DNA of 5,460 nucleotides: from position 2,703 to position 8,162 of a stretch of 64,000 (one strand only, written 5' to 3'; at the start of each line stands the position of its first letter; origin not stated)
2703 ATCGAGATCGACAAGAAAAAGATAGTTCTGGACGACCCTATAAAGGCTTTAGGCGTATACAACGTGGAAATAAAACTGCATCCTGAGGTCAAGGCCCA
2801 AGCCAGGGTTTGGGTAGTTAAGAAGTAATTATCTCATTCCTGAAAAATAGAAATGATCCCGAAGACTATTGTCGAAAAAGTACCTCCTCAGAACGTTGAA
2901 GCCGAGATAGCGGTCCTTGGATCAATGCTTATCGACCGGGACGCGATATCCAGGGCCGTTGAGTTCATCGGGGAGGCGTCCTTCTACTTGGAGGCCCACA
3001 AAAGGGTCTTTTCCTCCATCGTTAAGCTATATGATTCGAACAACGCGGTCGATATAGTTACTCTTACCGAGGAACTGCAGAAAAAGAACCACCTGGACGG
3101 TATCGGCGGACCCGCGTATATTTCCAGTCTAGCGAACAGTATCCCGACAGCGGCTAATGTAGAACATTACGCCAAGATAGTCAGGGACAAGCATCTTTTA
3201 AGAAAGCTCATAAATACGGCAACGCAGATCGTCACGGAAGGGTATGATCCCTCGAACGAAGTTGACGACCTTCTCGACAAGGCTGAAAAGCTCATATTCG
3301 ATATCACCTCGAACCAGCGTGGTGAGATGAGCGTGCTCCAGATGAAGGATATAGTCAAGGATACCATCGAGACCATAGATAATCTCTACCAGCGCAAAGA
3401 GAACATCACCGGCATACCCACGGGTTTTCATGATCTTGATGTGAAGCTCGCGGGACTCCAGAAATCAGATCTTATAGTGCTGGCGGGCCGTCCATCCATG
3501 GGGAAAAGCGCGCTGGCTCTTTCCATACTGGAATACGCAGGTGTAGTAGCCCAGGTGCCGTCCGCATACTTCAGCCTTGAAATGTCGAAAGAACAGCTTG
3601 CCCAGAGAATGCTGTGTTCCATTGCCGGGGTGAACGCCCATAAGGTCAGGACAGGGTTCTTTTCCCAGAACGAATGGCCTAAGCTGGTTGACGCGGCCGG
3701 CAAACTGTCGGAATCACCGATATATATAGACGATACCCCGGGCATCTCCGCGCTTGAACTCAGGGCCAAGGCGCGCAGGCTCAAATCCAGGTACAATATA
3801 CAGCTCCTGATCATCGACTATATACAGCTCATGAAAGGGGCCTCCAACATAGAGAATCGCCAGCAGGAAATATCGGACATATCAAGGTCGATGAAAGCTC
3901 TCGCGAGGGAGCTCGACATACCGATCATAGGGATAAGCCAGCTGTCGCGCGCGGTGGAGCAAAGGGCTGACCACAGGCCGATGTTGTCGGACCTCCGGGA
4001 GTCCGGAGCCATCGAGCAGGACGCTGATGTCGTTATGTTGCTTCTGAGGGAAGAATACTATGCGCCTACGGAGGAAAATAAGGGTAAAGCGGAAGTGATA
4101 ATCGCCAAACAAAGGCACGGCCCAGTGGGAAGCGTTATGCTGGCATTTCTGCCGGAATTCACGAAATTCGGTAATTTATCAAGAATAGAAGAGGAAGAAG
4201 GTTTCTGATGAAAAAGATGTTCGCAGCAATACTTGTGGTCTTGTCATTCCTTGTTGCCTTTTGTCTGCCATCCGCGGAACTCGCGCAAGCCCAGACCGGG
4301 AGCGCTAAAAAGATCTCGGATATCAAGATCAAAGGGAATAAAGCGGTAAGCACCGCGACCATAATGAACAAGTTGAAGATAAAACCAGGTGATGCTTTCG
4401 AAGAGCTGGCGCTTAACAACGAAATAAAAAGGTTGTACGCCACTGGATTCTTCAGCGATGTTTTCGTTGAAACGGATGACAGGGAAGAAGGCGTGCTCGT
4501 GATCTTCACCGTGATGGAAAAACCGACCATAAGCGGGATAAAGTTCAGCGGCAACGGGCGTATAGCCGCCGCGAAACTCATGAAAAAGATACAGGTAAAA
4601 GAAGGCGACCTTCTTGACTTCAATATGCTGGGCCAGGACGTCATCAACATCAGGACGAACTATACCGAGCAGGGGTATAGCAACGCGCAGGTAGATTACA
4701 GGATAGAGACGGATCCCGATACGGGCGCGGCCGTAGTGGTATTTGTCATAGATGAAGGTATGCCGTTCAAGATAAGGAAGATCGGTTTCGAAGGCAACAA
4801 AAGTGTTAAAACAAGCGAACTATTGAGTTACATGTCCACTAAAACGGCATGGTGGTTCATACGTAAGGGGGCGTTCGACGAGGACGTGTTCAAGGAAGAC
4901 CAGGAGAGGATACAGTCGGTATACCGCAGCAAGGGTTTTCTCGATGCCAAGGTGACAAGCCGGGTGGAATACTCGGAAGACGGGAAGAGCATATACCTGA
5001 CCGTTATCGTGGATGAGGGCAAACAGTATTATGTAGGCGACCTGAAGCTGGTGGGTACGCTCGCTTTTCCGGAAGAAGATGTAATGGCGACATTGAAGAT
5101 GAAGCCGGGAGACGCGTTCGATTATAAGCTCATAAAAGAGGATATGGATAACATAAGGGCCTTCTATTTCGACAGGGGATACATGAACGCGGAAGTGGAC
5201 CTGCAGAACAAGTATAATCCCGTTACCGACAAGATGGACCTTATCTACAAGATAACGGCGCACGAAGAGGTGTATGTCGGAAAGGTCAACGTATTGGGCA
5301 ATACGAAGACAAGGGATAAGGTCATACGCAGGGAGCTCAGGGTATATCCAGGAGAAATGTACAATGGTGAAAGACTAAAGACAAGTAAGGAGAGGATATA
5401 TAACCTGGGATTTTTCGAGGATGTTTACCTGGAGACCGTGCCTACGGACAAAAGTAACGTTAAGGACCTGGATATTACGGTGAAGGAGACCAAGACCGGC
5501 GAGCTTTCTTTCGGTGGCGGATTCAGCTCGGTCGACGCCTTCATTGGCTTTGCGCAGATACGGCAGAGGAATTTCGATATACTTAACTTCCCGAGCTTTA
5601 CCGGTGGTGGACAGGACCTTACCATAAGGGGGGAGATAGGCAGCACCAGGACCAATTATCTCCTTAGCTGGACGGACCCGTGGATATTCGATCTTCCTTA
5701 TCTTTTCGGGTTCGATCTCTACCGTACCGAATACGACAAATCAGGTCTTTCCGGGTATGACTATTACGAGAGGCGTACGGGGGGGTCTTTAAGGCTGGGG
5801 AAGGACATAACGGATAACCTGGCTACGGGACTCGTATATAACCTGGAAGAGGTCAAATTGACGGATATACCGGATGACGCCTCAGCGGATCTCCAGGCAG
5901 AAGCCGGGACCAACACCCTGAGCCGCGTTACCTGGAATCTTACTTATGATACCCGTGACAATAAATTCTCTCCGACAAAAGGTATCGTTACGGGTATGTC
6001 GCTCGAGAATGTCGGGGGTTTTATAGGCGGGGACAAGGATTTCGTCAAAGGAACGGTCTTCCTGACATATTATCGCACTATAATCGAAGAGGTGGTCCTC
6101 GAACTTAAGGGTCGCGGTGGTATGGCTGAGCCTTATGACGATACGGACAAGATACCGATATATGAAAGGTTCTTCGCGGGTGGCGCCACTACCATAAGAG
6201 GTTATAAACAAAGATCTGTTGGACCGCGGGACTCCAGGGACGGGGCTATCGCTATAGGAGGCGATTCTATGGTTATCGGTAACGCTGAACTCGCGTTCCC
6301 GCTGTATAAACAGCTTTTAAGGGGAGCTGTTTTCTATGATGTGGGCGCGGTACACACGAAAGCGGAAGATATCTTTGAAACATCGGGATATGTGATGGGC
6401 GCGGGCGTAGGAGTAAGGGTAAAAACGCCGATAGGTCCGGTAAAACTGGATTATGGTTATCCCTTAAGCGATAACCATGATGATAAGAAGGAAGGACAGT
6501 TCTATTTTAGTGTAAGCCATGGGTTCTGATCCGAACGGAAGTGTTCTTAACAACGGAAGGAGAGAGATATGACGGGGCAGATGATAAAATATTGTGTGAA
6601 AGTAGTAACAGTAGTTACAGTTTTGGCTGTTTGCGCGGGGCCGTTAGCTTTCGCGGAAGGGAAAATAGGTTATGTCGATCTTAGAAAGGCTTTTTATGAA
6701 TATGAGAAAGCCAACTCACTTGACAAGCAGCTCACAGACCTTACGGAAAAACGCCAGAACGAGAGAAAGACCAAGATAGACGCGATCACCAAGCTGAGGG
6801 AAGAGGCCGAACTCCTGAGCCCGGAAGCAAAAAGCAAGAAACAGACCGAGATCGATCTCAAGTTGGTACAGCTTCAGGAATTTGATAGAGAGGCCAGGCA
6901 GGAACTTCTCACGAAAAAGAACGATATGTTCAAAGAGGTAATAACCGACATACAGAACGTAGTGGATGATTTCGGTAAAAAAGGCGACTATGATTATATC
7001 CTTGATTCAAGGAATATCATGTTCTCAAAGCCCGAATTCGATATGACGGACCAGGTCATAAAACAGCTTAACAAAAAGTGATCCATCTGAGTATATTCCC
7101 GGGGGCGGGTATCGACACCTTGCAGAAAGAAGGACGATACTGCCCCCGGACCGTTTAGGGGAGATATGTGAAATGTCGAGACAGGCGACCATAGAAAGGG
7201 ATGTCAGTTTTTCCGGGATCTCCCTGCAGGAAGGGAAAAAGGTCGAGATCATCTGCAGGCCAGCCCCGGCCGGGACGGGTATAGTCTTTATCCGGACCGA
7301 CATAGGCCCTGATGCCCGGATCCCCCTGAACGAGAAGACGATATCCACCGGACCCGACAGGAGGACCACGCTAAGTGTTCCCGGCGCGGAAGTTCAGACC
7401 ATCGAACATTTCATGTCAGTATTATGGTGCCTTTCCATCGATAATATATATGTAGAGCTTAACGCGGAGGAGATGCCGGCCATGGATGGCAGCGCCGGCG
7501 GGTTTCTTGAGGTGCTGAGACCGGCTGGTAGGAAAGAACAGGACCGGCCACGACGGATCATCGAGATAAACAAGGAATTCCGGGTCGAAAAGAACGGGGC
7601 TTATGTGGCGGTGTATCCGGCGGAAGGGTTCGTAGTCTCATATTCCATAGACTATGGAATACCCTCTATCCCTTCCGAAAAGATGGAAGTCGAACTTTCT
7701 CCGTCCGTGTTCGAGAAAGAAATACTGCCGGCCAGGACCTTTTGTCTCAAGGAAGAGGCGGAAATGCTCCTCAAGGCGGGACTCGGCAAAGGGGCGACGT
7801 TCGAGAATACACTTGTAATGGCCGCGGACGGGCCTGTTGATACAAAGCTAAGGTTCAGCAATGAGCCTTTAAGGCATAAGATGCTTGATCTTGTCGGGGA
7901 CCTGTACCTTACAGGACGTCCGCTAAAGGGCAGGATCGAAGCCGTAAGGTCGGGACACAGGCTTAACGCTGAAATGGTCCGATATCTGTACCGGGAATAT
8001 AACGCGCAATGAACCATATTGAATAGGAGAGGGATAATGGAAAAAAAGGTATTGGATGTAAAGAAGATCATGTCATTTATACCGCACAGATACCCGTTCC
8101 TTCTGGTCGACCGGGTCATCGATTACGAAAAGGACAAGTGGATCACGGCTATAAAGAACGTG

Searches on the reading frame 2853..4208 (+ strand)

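Call 79: search_protein_families(library=pfam, proteins=[window:2853-4208:+], max_evalue=0.00001)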
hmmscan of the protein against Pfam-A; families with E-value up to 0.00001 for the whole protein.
window:2853-4208:+ (451 aa): 3 families
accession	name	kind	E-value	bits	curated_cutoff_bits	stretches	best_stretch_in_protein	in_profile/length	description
PF03796.21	DnaB_C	-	7.1e-108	360.2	27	1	187-441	1-255/255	DnaB-like helicase C terminal domain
PF00772.26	DnaB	-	2.8e-33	114.5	23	1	11-112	2-103/103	DnaB-like helicase N terminal domain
PF13481.12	AAA_25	-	8.6e-11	42.3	27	1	203-364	31-190/195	AAA domain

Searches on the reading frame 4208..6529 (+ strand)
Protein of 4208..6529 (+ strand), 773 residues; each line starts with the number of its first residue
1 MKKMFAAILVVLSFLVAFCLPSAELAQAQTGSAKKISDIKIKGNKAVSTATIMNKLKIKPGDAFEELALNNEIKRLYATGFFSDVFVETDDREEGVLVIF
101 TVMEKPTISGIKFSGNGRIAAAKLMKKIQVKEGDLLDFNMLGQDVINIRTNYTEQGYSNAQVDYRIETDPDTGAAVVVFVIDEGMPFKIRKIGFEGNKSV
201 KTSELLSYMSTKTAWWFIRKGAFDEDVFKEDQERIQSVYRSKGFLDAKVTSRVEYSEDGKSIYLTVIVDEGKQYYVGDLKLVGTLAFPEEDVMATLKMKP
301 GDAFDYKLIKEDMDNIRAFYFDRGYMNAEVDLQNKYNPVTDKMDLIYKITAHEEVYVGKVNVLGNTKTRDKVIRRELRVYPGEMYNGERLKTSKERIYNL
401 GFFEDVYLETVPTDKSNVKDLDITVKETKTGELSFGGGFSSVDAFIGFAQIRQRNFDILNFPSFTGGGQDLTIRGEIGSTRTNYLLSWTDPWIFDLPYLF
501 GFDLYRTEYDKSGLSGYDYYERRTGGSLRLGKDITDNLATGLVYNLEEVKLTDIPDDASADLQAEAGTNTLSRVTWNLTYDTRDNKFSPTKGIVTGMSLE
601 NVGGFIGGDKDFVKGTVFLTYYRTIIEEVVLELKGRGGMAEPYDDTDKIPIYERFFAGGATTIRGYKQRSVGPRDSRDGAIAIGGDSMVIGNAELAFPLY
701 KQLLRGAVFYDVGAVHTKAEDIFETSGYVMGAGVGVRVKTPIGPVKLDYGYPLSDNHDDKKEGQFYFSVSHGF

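Call 79: search_protein_families(library=pfam, proteins=[window:4208-6529:+], max_evalue=0.00001)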
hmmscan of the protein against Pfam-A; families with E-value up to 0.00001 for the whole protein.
window:4208-6529:+ (773 aa): 5 families
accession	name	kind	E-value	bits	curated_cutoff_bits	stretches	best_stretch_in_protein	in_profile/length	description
PF07244.20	POTRA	-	1.2e-72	241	21.3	5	355-427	1-78/79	Surface antigen variable number repeat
PF01103.29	Omp85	-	4.7e-68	230.5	24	1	464-773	2-325/325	Omp85 superfamily domain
PF08479.16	POTRA_2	-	3e-10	40.2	24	0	279-334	6-61/76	POTRA domain, ShlB-type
PF08478.15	POTRA_1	-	3.8e-10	40.3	23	0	35-70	2-37/69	POTRA domain, FtsQ-type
PF25282.1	POTRA1_3_Toc75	-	3.2e-06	27.7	27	0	378-417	49-88/99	Toc75-like, POTRA domain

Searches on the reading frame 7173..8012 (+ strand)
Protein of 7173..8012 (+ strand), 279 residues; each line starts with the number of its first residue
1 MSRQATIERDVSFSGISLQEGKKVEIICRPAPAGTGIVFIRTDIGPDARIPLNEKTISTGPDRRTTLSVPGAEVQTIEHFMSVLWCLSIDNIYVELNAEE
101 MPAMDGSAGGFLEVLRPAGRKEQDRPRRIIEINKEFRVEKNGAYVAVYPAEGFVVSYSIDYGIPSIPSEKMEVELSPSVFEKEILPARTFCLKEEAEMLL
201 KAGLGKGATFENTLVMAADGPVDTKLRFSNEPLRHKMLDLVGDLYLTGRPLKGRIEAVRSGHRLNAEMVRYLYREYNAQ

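Call 79: search_protein_families(library=pfam, proteins=[window:7173-8012:+], max_evalue=0.00001)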
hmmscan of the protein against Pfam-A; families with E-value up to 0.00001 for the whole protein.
window:7173-8012:+ (279 aa): 1 family
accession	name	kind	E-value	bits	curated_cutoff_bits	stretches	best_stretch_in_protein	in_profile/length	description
PF03331.19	LpxC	-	7.2e-87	291.7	27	1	4-273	1-267/268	UDP-3-O-acyl N-acetylglycosamine deacetylase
